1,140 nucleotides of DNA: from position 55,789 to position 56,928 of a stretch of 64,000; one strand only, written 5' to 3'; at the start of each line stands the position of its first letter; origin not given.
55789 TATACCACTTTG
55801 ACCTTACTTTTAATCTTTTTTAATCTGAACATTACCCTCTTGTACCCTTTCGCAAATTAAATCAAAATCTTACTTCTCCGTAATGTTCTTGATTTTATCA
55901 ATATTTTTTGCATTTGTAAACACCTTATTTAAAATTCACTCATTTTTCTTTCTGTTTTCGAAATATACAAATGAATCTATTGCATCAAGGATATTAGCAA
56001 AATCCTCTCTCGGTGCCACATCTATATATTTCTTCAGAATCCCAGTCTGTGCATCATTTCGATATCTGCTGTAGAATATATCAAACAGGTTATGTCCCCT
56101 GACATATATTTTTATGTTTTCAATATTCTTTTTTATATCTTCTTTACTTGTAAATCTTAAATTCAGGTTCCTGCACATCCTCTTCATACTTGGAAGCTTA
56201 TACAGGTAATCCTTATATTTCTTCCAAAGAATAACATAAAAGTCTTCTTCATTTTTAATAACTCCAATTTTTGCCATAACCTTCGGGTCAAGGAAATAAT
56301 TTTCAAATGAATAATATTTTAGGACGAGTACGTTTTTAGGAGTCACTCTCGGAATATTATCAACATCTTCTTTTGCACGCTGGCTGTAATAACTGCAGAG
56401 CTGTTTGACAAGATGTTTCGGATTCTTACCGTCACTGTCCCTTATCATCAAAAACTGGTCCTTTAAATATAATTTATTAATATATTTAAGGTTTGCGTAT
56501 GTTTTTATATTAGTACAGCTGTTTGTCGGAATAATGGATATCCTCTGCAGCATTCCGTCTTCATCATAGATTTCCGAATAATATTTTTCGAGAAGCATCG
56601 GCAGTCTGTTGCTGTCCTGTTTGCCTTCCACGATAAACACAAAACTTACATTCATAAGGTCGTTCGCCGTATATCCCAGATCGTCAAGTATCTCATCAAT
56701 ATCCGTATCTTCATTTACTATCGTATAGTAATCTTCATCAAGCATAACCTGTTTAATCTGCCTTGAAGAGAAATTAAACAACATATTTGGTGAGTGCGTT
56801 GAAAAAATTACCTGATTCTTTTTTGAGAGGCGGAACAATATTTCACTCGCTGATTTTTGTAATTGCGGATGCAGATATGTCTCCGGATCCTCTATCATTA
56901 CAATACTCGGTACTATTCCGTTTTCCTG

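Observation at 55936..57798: Single-gene ATPase-Toprim (OLD / fused PARIS-like) candidate anti-phage system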

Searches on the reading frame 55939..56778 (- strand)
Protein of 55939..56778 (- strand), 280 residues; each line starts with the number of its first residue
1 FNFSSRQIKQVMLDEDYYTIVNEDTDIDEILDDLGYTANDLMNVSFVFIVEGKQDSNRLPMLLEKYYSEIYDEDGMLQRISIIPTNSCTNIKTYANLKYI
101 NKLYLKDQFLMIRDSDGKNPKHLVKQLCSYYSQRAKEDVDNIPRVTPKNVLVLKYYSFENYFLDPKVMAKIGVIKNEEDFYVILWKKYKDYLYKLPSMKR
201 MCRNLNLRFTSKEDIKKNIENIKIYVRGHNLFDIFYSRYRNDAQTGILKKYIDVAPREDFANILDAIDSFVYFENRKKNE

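Call 6: search_protein_families(library=pfam, proteins=[window:55939-56778:-], max_evalue=10)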
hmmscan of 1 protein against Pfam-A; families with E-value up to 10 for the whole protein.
seq(280 aa): 2 families
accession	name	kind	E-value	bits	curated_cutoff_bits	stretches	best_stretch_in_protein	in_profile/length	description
PF11536.14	DUF3226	-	0.0013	19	27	1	47-154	3-101/208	Protein of unknown function (DUF3226)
PF20469.4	OLD-like_TOPRIM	-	0.0015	19.5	23.2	1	47-116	6-67/67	Overcoming lysogenization defect protein-like, TOPRIM domain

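Call 16: search_protein_representatives(protein=window:55939-56778:-)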
Query: 280 residues. Proteins with E-value up to 0.001 (for the whole library): 266; up to 1e-10: 168; up to 1e-30: 41. The best 150 are listed.
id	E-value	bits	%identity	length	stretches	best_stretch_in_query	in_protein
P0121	1.2e-114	399.0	66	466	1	1-278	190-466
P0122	4.4e-113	393.8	64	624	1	2-280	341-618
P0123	3.4e-109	381.1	65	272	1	12-277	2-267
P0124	5.3e-103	360.8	61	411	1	18-277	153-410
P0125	5.8e-97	341.0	59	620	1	2-279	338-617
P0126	4.3e-95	334.9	54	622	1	2-277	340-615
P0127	9.7e-81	287.8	56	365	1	46-278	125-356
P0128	2.4e-77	276.7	61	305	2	24-201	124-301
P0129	1.8e-68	247.6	66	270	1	107-277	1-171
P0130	4.3e-68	246.3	67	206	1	32-193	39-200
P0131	3.5e-60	220.4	57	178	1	101-277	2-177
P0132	1.5e-49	185.5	49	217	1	107-278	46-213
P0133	3.0e-49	184.5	70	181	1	1-125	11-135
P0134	3.9e-48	180.9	75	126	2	45-116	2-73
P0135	7.6e-48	179.9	71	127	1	47-159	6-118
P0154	2.8e-33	132.2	38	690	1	2-278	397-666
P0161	5.8e-31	124.6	37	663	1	3-278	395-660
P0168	2.9e-28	115.8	35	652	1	3-274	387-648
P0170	1.2e-27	113.7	33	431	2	23-279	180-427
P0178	1.0e-25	107.4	36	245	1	44-278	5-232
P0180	2.9e-25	105.9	34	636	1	6-278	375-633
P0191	3.5e-23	99.1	32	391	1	7-275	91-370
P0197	8.1e-22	94.6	32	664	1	3-277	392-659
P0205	7.5e-21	91.4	32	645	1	6-279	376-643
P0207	1.0e-20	91.0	31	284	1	3-277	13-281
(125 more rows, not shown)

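Call 17: search_protein_families(library=pfam, proteins=[P0154, P0161, P0168, P0180, P0197, P0205, P0170, P0178, P0191, P0207], max_evalue=0.1)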
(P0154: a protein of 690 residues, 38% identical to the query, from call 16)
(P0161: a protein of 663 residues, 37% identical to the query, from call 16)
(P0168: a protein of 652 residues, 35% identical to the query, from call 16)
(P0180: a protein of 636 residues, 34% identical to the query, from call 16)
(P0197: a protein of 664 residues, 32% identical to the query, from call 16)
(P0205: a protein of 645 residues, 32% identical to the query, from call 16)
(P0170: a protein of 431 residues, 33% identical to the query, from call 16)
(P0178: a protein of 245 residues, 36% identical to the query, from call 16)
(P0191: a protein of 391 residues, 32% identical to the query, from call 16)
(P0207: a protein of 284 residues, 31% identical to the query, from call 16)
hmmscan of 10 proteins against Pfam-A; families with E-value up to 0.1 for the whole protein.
P0154 (690 aa): 10 families
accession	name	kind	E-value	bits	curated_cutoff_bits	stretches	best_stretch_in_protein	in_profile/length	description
PF13175.12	AAA_15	-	1.3e-36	127.4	32.1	1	1-393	1-372/374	AAA ATPase domain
PF13304.12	AAA_21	-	4.8e-15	56.9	27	2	269-395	210-303/304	AAA domain, putative AbiEii toxin, Type IV TA system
PF02463.25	SMC_N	-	1.5e-05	25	40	1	3-400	2-207/220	RecF/RecN/SMC N terminal domain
PF11398.14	DUF2813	-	5.9e-05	23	21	1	1-58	1-61/372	Protein of unknown function (DUF2813)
PF11536.14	DUF3226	-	0.00096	19.4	27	1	441-541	3-103/208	Protein of unknown function (DUF3226)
PF20469.4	OLD-like_TOPRIM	-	0.0043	18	23.2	1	441-504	6-67/67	Overcoming lysogenization defect protein-like, TOPRIM domain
PF16580.11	Astro_capsid_p2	-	0.01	15.8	25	1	138-199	175-237/245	C-terminal tail of astrovirus capsid projection or spike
PF15074.11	CFAP90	-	0.022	15.8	32.6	1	235-310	12-87/92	Cilia and flagella associated protein 90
PF13555.12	AAA_29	-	0.036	14.3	27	1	5-43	3-42/61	P-loop containing region of AAA domain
PF12826.13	HHH_2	-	0.041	14.5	27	0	247-284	24-59/64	Helix-hairpin-helix motif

P0161 (663 aa): 10 families
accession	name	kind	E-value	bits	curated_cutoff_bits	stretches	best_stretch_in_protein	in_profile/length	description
PF13175.12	AAA_15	-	1.9e-34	120.4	32.1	1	1-390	1-372/374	AAA ATPase domain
PF13304.12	AAA_21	-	1.2e-18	68.6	27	2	277-392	187-303/304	AAA domain, putative AbiEii toxin, Type IV TA system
PF11398.14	DUF2813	-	1.2e-09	38.5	21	1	1-69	1-77/372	Protein of unknown function (DUF2813)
PF02463.25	SMC_N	-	3e-09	37.1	40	1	3-50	2-51/220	RecF/RecN/SMC N terminal domain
PF13476.12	AAA_23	-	4.1e-07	31.3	27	1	5-281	1-195/201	AAA domain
PF01926.29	MMR_HSR1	-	0.0033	18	21.9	1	27-43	3-19/113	50S ribosome-binding GTPase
PF13514.12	AAA_27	-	0.0037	17.3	22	1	1-70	1-74/206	AAA domain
PF02421.24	FeoB_N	-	0.024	14.6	27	0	26-43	3-20/156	Ferrous iron transport protein B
PF13555.12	AAA_29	-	0.034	14.3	27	1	5-44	3-43/61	P-loop containing region of AAA domain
PF20469.4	OLD-like_TOPRIM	-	0.042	14.8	23.2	0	436-501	4-67/67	Overcoming lysogenization defect protein-like, TOPRIM domain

P0168 (652 aa): 13 families
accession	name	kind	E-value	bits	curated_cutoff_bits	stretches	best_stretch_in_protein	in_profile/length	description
PF13175.12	AAA_15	-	7.9e-40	138.1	32.1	1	1-383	1-373/374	AAA ATPase domain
PF13304.12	AAA_21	-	6.5e-18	66.3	27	2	244-385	147-304/304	AAA domain, putative AbiEii toxin, Type IV TA system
PF11398.14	DUF2813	-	1.1e-09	38.6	21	2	1-60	1-63/372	Protein of unknown function (DUF2813)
PF02463.25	SMC_N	-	2.5e-07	30.8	40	1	3-48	2-49/220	RecF/RecN/SMC N terminal domain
PF11536.14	DUF3226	-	4.4e-06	27.1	27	1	429-509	2-82/208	Protein of unknown function (DUF3226)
PF01926.29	MMR_HSR1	-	0.00026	21.5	21.9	1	27-43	3-19/113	50S ribosome-binding GTPase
PF20469.4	OLD-like_TOPRIM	-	0.0014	19.5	23.2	1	425-474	1-52/67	Overcoming lysogenization defect protein-like, TOPRIM domain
PF00005.33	ABC_tran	-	0.0027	18.7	25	1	23-85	11-79/137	ABC transporter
PF13555.12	AAA_29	-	0.0061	16.7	27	1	6-44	7-43/61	P-loop containing region of AAA domain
PF13514.12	AAA_27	-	0.015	15.3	22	1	1-46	1-49/206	AAA domain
PF03193.22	RsgA_GTPase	-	0.02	15.2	30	0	23-44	106-127/174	RsgA GTPase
PF00350.29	Dynamin_N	-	0.023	15.2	27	0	27-43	2-18/168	Dynamin family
PF08712.16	Nfu_N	-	0.062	13.8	27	0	365-409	26-67/88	Scaffold protein Nfu/NifU N terminal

P0180 (636 aa): 3 families
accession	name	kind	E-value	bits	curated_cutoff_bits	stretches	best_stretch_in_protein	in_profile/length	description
PF13175.12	AAA_15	-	4.9e-26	92.7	32.1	1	1-367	1-372/374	AAA ATPase domain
PF13304.12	AAA_21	-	3.5e-09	37.6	27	1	322-367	259-301/304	AAA domain, putative AbiEii toxin, Type IV TA system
PF02463.25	SMC_N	-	0.00014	21.8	40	1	3-45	2-45/220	RecF/RecN/SMC N terminal domain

P0197 (664 aa): 9 families
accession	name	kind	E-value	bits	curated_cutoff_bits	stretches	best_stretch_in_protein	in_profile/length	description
PF13175.12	AAA_15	-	3e-33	116.4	32.1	1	1-388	1-373/374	AAA ATPase domain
PF13304.12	AAA_21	-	2.5e-13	51.2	27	1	290-389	220-303/304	AAA domain, putative AbiEii toxin, Type IV TA system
PF11536.14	DUF3226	-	9.7e-09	35.8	27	1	434-518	2-86/208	Protein of unknown function (DUF3226)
PF02463.25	SMC_N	-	2e-08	34.4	40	1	3-403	2-214/220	RecF/RecN/SMC N terminal domain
PF11398.14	DUF2813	-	7.4e-07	29.3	21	1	1-50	1-53/372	Protein of unknown function (DUF2813)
PF20469.4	OLD-like_TOPRIM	-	8.6e-05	23.4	23.2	1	433-498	4-67/67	Overcoming lysogenization defect protein-like, TOPRIM domain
PF13555.12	AAA_29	-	0.011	15.9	27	1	9-47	7-46/61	P-loop containing region of AAA domain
PF13476.12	AAA_23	-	0.019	16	27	1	5-270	1-171/201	AAA domain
PF13514.12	AAA_27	-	0.04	13.9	22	1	3-84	3-88/206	AAA domain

P0205 (645 aa): 8 families
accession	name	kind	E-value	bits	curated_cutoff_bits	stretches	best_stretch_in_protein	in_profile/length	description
PF13175.12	AAA_15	-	7.1e-35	121.7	32.1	1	1-369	1-373/374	AAA ATPase domain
PF13304.12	AAA_21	-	2.2e-16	61.2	27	1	26-365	2-298/304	AAA domain, putative AbiEii toxin, Type IV TA system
PF11398.14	DUF2813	-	9.3e-10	38.8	21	2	1-79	1-83/372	Protein of unknown function (DUF2813)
PF02463.25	SMC_N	-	8.7e-08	32.3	40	2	3-105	2-114/220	RecF/RecN/SMC N terminal domain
PF13476.12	AAA_23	-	4e-05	24.8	27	1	6-242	2-185/201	AAA domain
PF13555.12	AAA_29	-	0.0019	18.4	27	1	4-45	2-44/61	P-loop containing region of AAA domain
PF20469.4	OLD-like_TOPRIM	-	0.0064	17.5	23.2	0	415-461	4-52/67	Overcoming lysogenization defect protein-like, TOPRIM domain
PF00005.33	ABC_tran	-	0.019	16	25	0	24-47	12-35/137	ABC transporter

P0170 (431 aa): 11 families
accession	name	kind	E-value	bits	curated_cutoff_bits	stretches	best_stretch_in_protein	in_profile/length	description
PF13175.12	AAA_15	-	2.7e-08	34.3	32.1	1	1-351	1-265/374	AAA ATPase domain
PF01926.29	MMR_HSR1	-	0.0011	19.5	21.9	1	27-69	3-40/113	50S ribosome-binding GTPase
PF13476.12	AAA_23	-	0.0037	18.3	27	0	5-358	1-188/201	AAA domain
PF02463.25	SMC_N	-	0.0057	16.6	40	1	3-52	2-53/220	RecF/RecN/SMC N terminal domain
PF20469.4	OLD-like_TOPRIM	-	0.007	17.3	23.2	1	203-267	5-67/67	Overcoming lysogenization defect protein-like, TOPRIM domain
PF04548.22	AIG1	-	0.013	15.2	27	1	26-72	3-41/212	AIG1 family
PF08542.16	Rep_fac_C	-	0.014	16.2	23.6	1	183-227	24-69/88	Replication factor C C-terminal domain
PF13555.12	AAA_29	-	0.017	15.3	27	1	7-44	5-43/61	P-loop containing region of AAA domain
PF13514.12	AAA_27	-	0.018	15.1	22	1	17-81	19-86/206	AAA domain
PF19246.4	DUF5894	-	0.023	14.7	25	0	197-219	8-30/57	Family of unknown function (DUF5894)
PF07728.20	AAA_5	-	0.025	15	22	0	26-73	2-49/139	AAA domain (dynein-related subfamily)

P0178 (245 aa): 3 families
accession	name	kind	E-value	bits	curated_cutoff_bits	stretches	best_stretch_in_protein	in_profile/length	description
PF20469.4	OLD-like_TOPRIM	-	4.7e-05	24.3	23.2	1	8-71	6-67/67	Overcoming lysogenization defect protein-like, TOPRIM domain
PF11536.14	DUF3226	-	6.4e-05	23.3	27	1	8-103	3-98/208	Protein of unknown function (DUF3226)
PF17419.7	MauJ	-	0.0077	17.5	28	0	138-213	27-87/116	Methylamine utilization protein MauJ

P0191 (391 aa): 5 families
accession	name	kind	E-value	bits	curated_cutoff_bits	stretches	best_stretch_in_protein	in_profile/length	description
PF13175.12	AAA_15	-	3.8e-20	73.3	32.1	1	8-82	294-372/374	AAA ATPase domain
PF13304.12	AAA_21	-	1.1e-12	49.1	27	1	9-84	232-303/304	AAA domain, putative AbiEii toxin, Type IV TA system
PF20469.4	OLD-like_TOPRIM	-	0.00069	20.5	23.2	1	129-196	6-67/67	Overcoming lysogenization defect protein-like, TOPRIM domain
PF22470.1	Histone_HNS_N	-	0.047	14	24.5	0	255-306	28-77/79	H-NS histone-like proteins, N-terminal domain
PF07163.17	Pex26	-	0.073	12.8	28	0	230-294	155-218/302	Pex26 protein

P0207 (284 aa): 5 families
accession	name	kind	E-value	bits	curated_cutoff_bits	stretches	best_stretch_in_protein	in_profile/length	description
PF11536.14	DUF3226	-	5.4e-07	30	27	1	57-147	3-92/208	Protein of unknown function (DUF3226)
PF19615.4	DUF6120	-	0.0034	17.9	27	0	16-77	18-74/92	Family of unknown function (DUF6120)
PF20469.4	OLD-like_TOPRIM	-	0.031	15.3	23.2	0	55-120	4-67/67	Overcoming lysogenization defect protein-like, TOPRIM domain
PF22555.1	DAM-like-phage1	-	0.061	13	27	0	179-260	96-174/274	Phage DNA Adenine Methylase-like domain 1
PF04577.19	Glyco_transf_61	-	0.095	13.4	27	0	150-217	58-113/137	Glycosyltransferase 61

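Call 34: search_solved_structures(query=A3, max_evalue=10, show_alignments=3)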
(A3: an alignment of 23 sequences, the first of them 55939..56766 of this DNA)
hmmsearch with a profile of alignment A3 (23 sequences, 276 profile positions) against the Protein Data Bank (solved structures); distinct sequences matched with E-value up to 10: 6.
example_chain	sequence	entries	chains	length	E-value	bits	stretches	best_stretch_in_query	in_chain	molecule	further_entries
8ux9_A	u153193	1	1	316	0.082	15.8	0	130-169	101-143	AriB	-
8v46_D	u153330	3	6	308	0.088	15.7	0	45-169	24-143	AriB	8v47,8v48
6hvq_E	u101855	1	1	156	1.2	12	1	197-234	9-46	DNA protection during starvation protein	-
2iy4_A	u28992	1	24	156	1.3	11.9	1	197-232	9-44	NON-HEME IRON-CONTAINING FERRITIN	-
1qgh_A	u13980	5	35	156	1.4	11.8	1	197-232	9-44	NON-HEME IRON-CONTAINING FERRITIN | DNA protection during starvation protein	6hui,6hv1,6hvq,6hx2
2p62_A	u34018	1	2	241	1.8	11.4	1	43-66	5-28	Hypothetical protein PH0156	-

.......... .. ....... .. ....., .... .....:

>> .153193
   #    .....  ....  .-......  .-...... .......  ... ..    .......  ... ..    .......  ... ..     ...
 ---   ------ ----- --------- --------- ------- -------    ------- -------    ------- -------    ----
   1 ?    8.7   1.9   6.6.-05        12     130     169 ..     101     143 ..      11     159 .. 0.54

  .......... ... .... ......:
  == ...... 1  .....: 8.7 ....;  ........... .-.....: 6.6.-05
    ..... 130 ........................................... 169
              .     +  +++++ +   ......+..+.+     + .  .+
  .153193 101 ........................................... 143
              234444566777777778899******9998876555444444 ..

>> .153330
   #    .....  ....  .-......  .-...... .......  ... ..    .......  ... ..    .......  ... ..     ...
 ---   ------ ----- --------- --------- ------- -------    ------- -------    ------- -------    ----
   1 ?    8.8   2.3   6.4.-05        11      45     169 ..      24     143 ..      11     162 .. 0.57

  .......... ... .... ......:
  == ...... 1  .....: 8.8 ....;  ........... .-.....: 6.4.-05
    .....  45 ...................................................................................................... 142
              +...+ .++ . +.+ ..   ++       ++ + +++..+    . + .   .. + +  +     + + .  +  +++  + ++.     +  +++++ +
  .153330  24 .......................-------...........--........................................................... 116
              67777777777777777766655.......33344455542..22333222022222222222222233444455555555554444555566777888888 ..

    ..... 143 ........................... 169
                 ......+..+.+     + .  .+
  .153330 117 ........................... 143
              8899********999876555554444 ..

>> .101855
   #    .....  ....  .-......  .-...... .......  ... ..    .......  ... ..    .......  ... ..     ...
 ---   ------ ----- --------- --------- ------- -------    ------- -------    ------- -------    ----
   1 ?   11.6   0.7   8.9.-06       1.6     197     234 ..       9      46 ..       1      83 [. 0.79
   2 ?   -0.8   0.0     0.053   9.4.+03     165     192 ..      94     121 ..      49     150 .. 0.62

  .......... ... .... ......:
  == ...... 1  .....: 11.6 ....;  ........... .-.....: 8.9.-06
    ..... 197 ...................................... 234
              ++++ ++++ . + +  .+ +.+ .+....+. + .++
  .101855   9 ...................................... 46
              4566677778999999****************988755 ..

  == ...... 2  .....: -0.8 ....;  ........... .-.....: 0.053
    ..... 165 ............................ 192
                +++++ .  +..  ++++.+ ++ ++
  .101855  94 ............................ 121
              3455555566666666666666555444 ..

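Call 35: search_protein_families(library=padloc, alignment_id=A3, max_evalue=1)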
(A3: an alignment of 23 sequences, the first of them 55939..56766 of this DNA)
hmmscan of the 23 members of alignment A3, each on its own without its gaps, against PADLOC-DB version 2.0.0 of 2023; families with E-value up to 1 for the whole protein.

A. member 1, window:55939-56766:- (276 aa): 2 families
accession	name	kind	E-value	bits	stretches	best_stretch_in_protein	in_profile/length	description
PDLC02981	AriAB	-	0.0011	15.7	1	19-165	411-528/694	-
PDLC04196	HEC-01B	-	0.031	12.2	1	41-129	3-94/197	-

B. families by the number of members that match (of 23 scanned): 116 families (the first 25 are shown)
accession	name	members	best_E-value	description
PDLC02358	Old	12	3.9e-19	Old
PDLC04136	mad4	8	4.7e-06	mads_4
PDLC02981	AriAB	7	1.8e-14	-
PDLC00067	GajA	6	5.2e-18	AAA ATPase domain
PDLC04197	HEC-01B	6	2.7e-05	-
PDLC00100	GajA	4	3.7e-05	AAA ATPase domain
PDLC04168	GajA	3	6.4e-12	-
PDLC00098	GajA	3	1.8e-09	AAA ATPase domain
PDLC00071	GajA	3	6.7e-09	AAA ATPase domain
PDLC00271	PtuA1|PtuA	3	1.8e-07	AAA ATPase domain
PDLC02979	AriA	2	1.1e-20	-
PDLC00085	GajA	2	3.7e-14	AAA ATPase domain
PDLC02980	AriA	2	8.8e-14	-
PDLC00086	GajA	2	6e-13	AAA ATPase domain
PDLC00062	GajA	2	1.1e-11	AAA ATPase domain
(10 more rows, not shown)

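Call 36: search_protein_families(library=pfam, alignment_id=A3, max_evalue=1)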
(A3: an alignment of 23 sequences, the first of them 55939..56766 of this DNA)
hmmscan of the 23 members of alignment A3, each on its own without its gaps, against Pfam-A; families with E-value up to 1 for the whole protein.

A. member 1, window:55939-56766:- (276 aa): 2 families
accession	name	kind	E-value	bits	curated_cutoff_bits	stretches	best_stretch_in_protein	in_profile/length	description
PF11536.14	DUF3226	-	0.0013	19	27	1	43-150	3-101/208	Protein of unknown function (DUF3226)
PF20469.4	OLD-like_TOPRIM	-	0.0015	19.5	23.2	1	43-112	6-67/67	Overcoming lysogenization defect protein-like, TOPRIM domain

B. families by the number of members that match (of 23 scanned): 38 families (the first 25 are shown)
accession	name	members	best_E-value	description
PF20469.4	OLD-like_TOPRIM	22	3e-05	Overcoming lysogenization defect protein-like, TOPRIM domain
PF11536.14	DUF3226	14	2.4e-09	Protein of unknown function (DUF3226)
PF21556.3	AceES-2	7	0.13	Excretory-secretory protein 2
PF13175.12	AAA_15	2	3.8e-20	AAA ATPase domain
PF08542.16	Rep_fac_C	2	0.014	Replication factor C C-terminal domain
PF13304.12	AAA_21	1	1.1e-12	AAA domain, putative AbiEii toxin, Type IV TA system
PF01926.29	MMR_HSR1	1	0.0011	50S ribosome-binding GTPase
PF19615.4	DUF6120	1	0.0034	Family of unknown function (DUF6120)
PF13476.12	AAA_23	1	0.0037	AAA domain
PF02463.25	SMC_N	1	0.0057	RecF/RecN/SMC N terminal domain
PF17419.7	MauJ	1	0.0077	Methylamine utilization protein MauJ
PF18991.6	DUF5724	1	0.01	Family of unknown function (DUF5724)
PF04548.22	AIG1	1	0.013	AIG1 family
PF13555.12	AAA_29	1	0.017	P-loop containing region of AAA domain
PF13514.12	AAA_27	1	0.018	AAA domain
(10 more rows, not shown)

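Call 40: predict_structure(alignment_id=A3)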
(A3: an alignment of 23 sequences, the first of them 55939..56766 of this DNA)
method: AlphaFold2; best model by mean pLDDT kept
length: 276 residues; sequences in the alignment: 23
mean_pLDDT: 87.8   pTM: 0.83
mean pLDDT of the five models: 87.8, 86.2, 85.7, 85.0, 81.4
residues with pLDDT >= 90: 170; 70-90: 70; 50-70: 36; < 50: 0
segments of 3 or more residues with pLDDT < 50: none
pLDDT, mean of each block of 10 residues (from residue 1): 60 65 69 62 89 94 90 87 82 77 86 93 91 79 94 97 98 98 97 95 96 97 95 94 97 96 93 83
secondary structure, 60 per line:
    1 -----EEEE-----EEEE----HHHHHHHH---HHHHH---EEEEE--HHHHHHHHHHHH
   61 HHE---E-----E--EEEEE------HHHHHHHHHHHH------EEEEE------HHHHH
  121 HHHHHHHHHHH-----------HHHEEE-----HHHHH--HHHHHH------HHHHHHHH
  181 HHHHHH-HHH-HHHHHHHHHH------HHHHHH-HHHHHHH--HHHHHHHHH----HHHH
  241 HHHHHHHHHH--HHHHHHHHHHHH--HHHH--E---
elements in order: E6-9 E15-18 H23-30 H34-38 E42-46 H49-62 E76-80 H87-98 E105-109 H116-131 E146-148 H154-158 H161-166 H173-186 H192-201 H208-213 H215-221 H224-232 H237-250 H253-264 H267-270

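Call 44: fold_search(model_id=the predicted structure, library=pdb)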
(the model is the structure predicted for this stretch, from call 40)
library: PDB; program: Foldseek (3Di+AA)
matches with E <= 10: 440; with E <= 0.001: 2
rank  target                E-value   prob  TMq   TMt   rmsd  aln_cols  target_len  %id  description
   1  8v46_D                8.8e-04  0.99  0.33  0.30  13.4       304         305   13  CryoEM structure of AriA-AriB complex (Form I) (released 2024-06-26)
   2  8ux9_A                9.9e-04  1.00  0.34  0.31  13.3       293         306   12  Asymmetric unit of the PARIS Immune Complex at 3.2 Angstrom Resolution (released 2024-09-18)
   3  6njv                  4.7e-03  0.96  0.31  0.38  10.5       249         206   12  C-terminal region of the Xanthomonas campestris pv. campestris OLD protein phased with iodine (released 2019-08-07)
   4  6njw                  5.0e-03  0.97  0.32  0.40  10.7       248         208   13  C-terminal region of the Xanthomonas campestris pv. campestris OLD protein phased with platinum (released 2019-08-07)
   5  6njx                  8.2e-03  0.96  0.30  0.39  10.3       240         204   12  C-terminal region of the Xanthomonas campestris pv. campestris OLD protein phased with mercury (released 2019-08-07)
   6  5x2b_H                7.1e-02  0.18  0.20  0.20  21.7       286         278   12  Crystal structure of mouse sulfotransferase SULT7A1 complexed with PAP (released 2018-03-28)
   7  5xjc_C                8.0e-02  0.33  0.24  0.10  15.9       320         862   13  Cryo-EM structure of the human spliceosome just prior to exon ligation at 3.6 angstrom (released 2017-07-05)
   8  8qoz_C                1.3e-01  0.30  0.24  0.10  14.7       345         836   12  Cryo-EM Structure of Pre-B+5'ss+ATPgammaS Complex (core part) (released 2024-05-22)
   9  8x5i_A                1.9e-01  0.38  0.30  0.19  13.5       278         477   10  Structure of ATP/Mg2+ bound Gabija GajA (released 2024-02-28)
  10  5bp4_H                2.4e-01  0.18  0.19  0.07  24.0       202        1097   10  Modifying region (DH-ER-KR) of a mycocerosic acid synthase-like (MAS-like) PKS (released 2016-03-09)
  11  9n2t_B                2.5e-01  0.10  0.19  0.15  20.5       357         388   12  Structure of GDP-bound GM4951_D125G mutant (released 2026-01-14)
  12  2qpt                  3.1e-01  0.11  0.21  0.14  21.6       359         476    9  Crystal structure of an EHD ATPase involved in membrane remodelling (released 2007-10-16)
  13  8giy_B                4.5e-01  0.05  0.16  0.13  22.5       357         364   10  E. coli clamp loader with closed clamp (released 2024-03-27)
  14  3kuu_A                5.0e-01  0.10  0.18  0.25  12.4       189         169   12  Structure of the PurE Phosphoribosylaminoimidazole Carboxylase Catalytic Subunit from Yersinia pestis (released 2009-12-22)
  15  9vmm_A                5.0e-01  0.09  0.18  0.11  15.4       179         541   12  human CTPS1 with 2CTP and DON (released 2025-12-24)
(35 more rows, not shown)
